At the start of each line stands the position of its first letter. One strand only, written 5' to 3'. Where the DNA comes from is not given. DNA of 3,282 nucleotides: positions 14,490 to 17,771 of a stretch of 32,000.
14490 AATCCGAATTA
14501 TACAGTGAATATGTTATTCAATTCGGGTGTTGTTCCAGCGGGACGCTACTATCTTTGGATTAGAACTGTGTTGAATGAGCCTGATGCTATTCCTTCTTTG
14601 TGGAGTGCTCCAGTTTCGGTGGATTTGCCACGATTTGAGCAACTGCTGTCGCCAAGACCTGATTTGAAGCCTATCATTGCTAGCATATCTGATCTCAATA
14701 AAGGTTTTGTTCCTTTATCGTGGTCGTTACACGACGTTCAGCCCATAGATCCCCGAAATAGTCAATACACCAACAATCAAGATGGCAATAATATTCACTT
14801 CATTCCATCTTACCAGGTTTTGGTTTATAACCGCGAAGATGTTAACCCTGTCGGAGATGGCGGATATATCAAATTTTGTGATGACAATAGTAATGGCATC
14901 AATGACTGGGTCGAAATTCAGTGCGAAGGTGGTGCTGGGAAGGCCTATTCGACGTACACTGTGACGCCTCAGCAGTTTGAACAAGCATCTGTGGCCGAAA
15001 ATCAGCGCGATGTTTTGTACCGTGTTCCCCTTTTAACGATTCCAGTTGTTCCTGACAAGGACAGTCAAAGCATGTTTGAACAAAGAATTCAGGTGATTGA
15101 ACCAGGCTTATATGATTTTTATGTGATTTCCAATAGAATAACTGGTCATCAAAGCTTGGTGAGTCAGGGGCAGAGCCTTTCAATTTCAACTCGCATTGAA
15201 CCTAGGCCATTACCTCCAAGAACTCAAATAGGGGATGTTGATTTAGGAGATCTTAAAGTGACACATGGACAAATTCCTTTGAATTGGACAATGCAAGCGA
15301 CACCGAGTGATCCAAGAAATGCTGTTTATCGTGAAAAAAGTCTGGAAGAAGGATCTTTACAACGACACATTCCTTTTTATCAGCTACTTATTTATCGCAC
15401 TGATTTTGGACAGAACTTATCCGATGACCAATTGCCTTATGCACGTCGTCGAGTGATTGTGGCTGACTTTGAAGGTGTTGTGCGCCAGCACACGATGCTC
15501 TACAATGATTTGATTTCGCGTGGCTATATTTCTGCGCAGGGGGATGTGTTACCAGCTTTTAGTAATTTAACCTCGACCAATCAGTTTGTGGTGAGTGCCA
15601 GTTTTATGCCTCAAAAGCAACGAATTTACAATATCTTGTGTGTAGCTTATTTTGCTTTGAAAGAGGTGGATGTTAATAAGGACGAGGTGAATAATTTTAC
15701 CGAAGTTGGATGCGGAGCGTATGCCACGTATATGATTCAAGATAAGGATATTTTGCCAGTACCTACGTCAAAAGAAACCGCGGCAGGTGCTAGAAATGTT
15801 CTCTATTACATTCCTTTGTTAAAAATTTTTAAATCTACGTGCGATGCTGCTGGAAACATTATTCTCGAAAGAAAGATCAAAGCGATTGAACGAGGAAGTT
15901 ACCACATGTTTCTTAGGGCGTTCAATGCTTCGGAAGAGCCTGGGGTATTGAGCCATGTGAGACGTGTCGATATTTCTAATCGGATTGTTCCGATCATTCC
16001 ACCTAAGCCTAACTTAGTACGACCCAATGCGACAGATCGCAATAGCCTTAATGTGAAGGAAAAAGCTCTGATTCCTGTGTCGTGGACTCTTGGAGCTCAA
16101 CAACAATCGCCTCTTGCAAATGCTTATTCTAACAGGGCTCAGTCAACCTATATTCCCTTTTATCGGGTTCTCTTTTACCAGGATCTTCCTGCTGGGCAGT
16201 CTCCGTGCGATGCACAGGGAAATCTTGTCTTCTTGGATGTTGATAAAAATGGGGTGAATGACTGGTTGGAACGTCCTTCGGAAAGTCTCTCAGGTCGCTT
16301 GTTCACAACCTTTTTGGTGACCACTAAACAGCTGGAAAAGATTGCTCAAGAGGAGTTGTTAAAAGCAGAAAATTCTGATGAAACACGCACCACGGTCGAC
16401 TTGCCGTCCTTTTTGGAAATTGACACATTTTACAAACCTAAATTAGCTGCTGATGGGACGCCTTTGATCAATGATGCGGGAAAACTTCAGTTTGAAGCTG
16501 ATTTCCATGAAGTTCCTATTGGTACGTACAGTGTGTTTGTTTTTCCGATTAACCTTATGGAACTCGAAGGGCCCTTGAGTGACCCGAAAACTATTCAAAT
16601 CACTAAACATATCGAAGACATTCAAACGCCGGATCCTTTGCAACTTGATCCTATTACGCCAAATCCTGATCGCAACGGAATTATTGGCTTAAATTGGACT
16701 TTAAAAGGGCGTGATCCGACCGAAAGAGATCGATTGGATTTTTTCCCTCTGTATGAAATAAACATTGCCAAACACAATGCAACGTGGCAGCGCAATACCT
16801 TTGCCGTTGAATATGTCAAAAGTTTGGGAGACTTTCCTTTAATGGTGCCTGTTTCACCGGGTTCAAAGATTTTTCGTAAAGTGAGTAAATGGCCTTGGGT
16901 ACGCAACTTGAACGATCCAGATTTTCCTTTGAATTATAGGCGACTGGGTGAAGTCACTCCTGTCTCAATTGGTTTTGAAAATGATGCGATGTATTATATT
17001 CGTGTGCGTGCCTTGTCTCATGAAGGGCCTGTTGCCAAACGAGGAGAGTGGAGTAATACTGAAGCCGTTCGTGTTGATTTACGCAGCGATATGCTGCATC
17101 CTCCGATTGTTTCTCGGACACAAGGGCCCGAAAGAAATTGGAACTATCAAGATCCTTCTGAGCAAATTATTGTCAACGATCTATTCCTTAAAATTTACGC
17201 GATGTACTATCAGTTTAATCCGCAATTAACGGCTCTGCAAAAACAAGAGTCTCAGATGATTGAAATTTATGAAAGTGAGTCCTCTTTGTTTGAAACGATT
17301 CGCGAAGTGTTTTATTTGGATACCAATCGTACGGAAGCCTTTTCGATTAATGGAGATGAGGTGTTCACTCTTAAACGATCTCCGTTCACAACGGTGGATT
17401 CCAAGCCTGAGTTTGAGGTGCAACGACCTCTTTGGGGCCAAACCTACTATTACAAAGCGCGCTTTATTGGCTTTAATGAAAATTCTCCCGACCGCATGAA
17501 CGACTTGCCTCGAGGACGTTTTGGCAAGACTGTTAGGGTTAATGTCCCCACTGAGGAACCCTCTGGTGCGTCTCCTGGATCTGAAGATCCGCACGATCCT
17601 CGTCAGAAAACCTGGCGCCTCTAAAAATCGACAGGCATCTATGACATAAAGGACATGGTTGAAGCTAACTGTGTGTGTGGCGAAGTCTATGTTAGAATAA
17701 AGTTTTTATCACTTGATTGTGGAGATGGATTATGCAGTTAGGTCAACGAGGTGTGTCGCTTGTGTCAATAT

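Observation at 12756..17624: Giant secreted protein of about 8 ancient Fn3-like modules with no recognisable catalytic, anchoring or sorting domain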

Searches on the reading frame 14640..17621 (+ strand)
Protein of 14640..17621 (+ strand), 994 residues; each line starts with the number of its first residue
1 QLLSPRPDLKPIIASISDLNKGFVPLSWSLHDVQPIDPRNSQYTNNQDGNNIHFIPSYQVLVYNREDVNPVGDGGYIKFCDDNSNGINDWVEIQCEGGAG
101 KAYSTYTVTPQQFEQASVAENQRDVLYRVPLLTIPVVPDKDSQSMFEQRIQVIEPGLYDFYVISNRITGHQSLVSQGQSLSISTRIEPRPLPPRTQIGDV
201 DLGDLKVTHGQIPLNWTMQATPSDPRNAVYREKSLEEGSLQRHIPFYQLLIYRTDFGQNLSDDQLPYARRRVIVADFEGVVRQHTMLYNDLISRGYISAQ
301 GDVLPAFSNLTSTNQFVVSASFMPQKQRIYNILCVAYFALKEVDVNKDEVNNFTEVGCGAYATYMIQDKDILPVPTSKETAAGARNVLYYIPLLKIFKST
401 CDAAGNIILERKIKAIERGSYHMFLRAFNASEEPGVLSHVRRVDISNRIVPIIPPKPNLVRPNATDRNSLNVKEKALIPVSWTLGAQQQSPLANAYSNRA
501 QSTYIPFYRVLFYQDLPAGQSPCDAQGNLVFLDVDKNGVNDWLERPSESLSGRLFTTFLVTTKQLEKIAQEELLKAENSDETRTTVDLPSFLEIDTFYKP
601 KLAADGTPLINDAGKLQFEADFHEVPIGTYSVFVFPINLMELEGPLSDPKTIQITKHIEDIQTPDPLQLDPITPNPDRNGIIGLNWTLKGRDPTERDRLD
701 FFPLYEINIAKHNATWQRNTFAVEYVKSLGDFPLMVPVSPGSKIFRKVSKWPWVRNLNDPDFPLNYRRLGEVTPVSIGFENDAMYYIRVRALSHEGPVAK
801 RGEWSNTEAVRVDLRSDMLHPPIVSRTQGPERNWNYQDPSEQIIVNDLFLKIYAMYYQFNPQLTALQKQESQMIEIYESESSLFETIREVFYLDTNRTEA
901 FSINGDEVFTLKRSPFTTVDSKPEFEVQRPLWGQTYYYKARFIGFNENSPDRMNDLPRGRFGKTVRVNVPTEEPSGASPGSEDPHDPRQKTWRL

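Call 60: predict_structure(alignment_id=A5)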
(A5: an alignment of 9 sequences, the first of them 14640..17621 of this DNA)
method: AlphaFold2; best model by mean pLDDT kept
length: 994 residues; sequences in the alignment: 9
mean_pLDDT: 66.0   pTM: 0.49
mean pLDDT of the five models: 66.0, 62.0, 61.5, 61.4, 55.1
residues with pLDDT >= 90: 14; 70-90: 484; 50-70: 271; < 50: 225
segments of 3 or more residues with pLDDT < 50: 117-121, 137-148, 257-263, 381-384, 403-406, 463-468, 534-538, 546-550, 612-616, 730-752, 756-775, 817-871, 897-910, 912-928, 945-957, 973-994
pLDDT, mean of each block of 10 residues (from residue 1): 77 76 83 75 74 82 79 85 75 67 80 50 68 54 44 82 81 88 74 79 78 83 76 58 81 63 53 71 86 85 72 79 82 64 57 67 81 63 65 74 51 81 83 71 85 86 50 67 85 84 85 75 71 48 54 74 81 67 77 74 55 49 77 86 84 75 78 56 71 66 77 73 65 36 33 46 44 50 83 69 86 56 41 27 28 35 40 65 61 54 42 41 39 67 48 44 58 40 36 35
secondary structure, 60 per line:
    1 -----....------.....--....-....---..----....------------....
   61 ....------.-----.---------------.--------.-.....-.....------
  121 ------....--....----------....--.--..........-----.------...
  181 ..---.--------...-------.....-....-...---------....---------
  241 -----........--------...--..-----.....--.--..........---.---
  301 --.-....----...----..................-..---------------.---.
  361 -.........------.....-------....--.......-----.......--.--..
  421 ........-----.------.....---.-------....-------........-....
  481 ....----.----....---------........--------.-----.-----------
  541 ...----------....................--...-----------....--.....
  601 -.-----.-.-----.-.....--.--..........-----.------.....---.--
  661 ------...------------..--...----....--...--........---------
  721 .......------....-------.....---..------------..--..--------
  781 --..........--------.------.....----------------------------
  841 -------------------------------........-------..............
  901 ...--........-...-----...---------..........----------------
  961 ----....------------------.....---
elements in order (helices of 4 or more, strands of 3 or more residues): E6-9 H16-20 E23-26 E28-31 H41-44 E57-64 E104-108 H110-114 E127-130 E133-136 E147-150 E156-165 E178-182 E195-197 H205-209 E211-214 E216-218 H228-231 E246-253 H274-277 H284-293 H305-308 H320-337 E362-367 H377-381 E389-392 E395-401 E407-413 E419-428 E441-445 E457-460 H468-475 E477-484 H494-497 E507-514 E554-561 H562-573 E590-593 E596-600 E618-622 E628-637 E650-654 E667-669 E686-688 H693-696 E704-711 E721-727 E734-737 E745-749 E783-792 E808-812 E872-879 E887-903 E906-913 E935-944 E965-968 H987-991

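Call 66: fold_search(model_id=the predicted structure, library=pdb)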
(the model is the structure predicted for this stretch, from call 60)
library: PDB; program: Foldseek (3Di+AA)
matches with E <= 10: 1682; with E <= 0.001: 110
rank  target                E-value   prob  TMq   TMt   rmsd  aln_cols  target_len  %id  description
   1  8d82_A                1.3e-09  1.00  0.09  0.13  26.5       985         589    9  Cryo-EM structure of human IL-6 signaling complex in detergent: model containing full extracellular domains (released 2023-03-29)
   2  8v2b_B                4.8e-09  1.00  0.09  0.13  22.9       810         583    9  Cryo-EM structure of mouse type II OSM receptor complex: model for full extracellular assembly (released 2024-11-20)
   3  3l5h_A                8.7e-09  1.00  0.11  0.15  26.6       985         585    9  Crystal structure of the full ectodomain of human gp130: New insights into the molecular assembly of receptor complexe (released 2010-05-19)
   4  8v29_B                8.7e-09  1.00  0.10  0.13  26.8       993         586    9  Cryo-EM structure of human type I OSM receptor complex: model for full extracellular assembly (released 2024-11-20)
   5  8qy6_A                2.8e-08  1.00  0.08  0.13  26.8       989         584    8  Structure of interleukin 6 (gp130 P496L mutant). (released 2024-02-21)
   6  8yyl_B                3.3e-08  1.00  0.09  0.17  29.0       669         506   10  Cryo-EM structure of the complex IR with one insulin (released 2025-04-09)
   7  8eyx_B                3.7e-08  1.00  0.09  0.11  28.4       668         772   11  Cryo-EM structure of 4 insulins bound full-length mouse IR mutant with physically decoupled alpha CTs (C684S/C685S/C68 (released 2022-11-09)
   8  8q6t_I                3.7e-08  0.99  0.10  0.09  43.1      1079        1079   10  Helical reconstruction of the relaxed thick filament from FIB milled left ventricular mouse myofibrils (released 2023-11-01)
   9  8qy5_A                6.7e-08  1.00  0.08  0.13  27.0       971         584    8  Structure of interleukin 6. (released 2024-02-21)
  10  8g4l_am               8.7e-08  0.93  0.08  0.07  47.2      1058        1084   10  Cryo-EM structure of the human cardiac myosin filament (released 2023-11-01)
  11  8ave_B                1.1e-07  0.98  0.10  0.14  29.1      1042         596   10  Human leptin in complex with the human LEP-R ectodomain fused to a C-terminal trimeric isoleucine GCN4 zipper (2:2 mod (released 2023-04-05)
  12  8xk1_A                1.2e-07  1.00  0.09  0.11  30.1       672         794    9  Cryo-EM structure of human insulin receptor bound to 4 IGF-I (released 2024-12-25)
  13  4pbx                  1.7e-07  0.97  0.08  0.13  35.8       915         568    9  Crystal structure of the six N-terminal domains of human receptor protein tyrosine phosphatase sigma (released 2014-11-12)
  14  6pxv_A                2.2e-07  1.00  0.09  0.11  28.3       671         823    9  Cryo-EM structure of full-length insulin receptor bound to 4 insulin. 3D refinement was focused on the extracellular r (released 2019-09-04)
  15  8qy4_C                2.2e-07  0.98  0.09  0.13  27.5       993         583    9  Structure of interleukin 11 (gp130 P496L mutant). (released 2024-02-21)
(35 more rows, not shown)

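Call 78: search_solved_structures(query=A5, max_evalue=10)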
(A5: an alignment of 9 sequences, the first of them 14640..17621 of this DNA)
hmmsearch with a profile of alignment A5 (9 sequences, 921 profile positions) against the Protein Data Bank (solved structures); distinct sequences matched with E-value up to 10: 1.
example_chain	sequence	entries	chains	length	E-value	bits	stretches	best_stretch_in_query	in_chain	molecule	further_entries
8w9h_H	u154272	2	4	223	1.4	10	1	713-762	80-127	anti-human CLEC12A antibody 50C1 Fab Heavy chain | Anti-human CLEC12A antibody 50C1 heavy chain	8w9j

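Call 91: fold_search(model_id=the predicted structure, library=viral)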
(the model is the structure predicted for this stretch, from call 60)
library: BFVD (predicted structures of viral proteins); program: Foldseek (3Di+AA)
matches with E <= 10: 654; with E <= 0.001: 97
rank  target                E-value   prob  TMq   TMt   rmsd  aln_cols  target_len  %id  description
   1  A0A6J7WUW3            2.9e-12  1.00  0.10  0.10  27.6      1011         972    9  Fibronectin type-III domain-containing protein [uncultured Caudovirales phage]
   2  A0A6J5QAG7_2          1.0e-10  1.00  0.08  0.09  35.4      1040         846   10  Tip attachment protein J [uncultured Caudovirales phage]
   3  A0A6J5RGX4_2          1.1e-10  1.00  0.10  0.10  28.3       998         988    9  IPT domain containing protein [uncultured Caudovirales phage]
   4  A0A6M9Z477            7.2e-10  1.00  0.08  0.11  32.7      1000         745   10  (no name in the UniProt tables at hand)
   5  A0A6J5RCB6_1          9.9e-10  1.00  0.11  0.12  35.1      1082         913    9  Fibronectin type III [uncultured Caudovirales phage]
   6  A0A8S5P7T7            2.6e-09  1.00  0.09  0.10  26.1      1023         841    8  FN3 [Siphoviridae sp. ctmYS12]
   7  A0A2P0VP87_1          3.1e-09  0.69  0.07  0.07  52.2      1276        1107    9  Fibronectin type III domain-containing protein [Tetraselmis virus 1]
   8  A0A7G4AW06            5.5e-09  1.00  0.10  0.09  33.9      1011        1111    9  Minor tail protein [Streptomyces phage Coruscant]
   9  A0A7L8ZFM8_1          8.0e-09  1.00  0.11  0.11  32.6      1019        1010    9  (no name in the UniProt tables at hand)
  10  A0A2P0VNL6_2          8.0e-09  0.96  0.08  0.08  46.1      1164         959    9  Fibronectin type III domain-containing protein [Tetraselmis virus 1]
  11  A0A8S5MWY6            8.5e-09  0.99  0.10  0.09  35.6      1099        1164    8  Uncharacterized protein [Siphoviridae sp. cth2082]
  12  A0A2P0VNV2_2          9.0e-09  0.85  0.07  0.06  52.1      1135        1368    9  Fibronectin type III domain-containing protein [Tetraselmis virus 1]
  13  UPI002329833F         1.1e-08  1.00  0.11  0.12  38.0      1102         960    9  (no name look-up for this kind of identifier)
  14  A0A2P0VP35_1          1.2e-08  0.99  0.09  0.07  34.3      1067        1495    8  Fibronectin type III domain-containing protein [Tetraselmis virus 1]
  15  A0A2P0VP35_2          1.5e-08  0.95  0.08  0.06  55.9      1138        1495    9  Fibronectin type III domain-containing protein [Tetraselmis virus 1]
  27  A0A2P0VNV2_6          3.8e-07  0.90  0.08  0.06  53.6      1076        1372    9  Fibronectin type III domain-containing protein [Tetraselmis virus 1]
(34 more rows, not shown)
